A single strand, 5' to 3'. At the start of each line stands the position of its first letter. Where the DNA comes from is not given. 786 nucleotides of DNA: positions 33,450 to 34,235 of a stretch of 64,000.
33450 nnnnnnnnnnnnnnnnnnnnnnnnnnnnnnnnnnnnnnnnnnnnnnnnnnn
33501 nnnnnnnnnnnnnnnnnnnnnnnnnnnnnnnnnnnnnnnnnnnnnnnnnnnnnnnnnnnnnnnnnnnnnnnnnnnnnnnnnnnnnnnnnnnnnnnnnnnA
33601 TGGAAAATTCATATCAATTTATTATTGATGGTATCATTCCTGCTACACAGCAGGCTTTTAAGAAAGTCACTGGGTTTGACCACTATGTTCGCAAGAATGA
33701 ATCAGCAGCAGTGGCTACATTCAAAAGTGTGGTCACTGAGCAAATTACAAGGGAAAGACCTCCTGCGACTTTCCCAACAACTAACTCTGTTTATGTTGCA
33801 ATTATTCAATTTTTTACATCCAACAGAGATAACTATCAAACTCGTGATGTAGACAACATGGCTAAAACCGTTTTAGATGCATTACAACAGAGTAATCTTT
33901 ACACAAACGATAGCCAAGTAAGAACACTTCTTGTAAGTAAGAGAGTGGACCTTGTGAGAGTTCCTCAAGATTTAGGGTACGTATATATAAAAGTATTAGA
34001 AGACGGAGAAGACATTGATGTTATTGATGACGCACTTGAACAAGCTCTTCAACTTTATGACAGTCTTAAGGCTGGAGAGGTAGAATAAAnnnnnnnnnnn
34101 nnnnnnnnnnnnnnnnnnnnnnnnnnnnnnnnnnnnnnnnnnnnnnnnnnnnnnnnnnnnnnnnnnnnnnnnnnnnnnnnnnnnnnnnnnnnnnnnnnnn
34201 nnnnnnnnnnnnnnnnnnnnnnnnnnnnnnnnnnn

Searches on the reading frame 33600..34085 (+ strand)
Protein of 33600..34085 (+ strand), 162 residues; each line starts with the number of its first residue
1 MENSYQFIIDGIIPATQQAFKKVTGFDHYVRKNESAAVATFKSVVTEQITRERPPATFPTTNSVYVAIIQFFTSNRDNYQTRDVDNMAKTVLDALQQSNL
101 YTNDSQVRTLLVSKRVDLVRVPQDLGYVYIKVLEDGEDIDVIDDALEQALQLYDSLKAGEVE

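Call 10: search_protein_families(library=pfam, proteins=[window:33600-34085:+], max_evalue=0.001)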
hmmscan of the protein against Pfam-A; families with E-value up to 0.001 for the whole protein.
window:33600-34085:+ (162 aa): 1 family
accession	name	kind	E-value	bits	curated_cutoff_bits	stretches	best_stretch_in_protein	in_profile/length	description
PF05866.16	RusA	-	2.5e-11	44.7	22.8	1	14-118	6-115/124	Endodeoxyribonuclease RusA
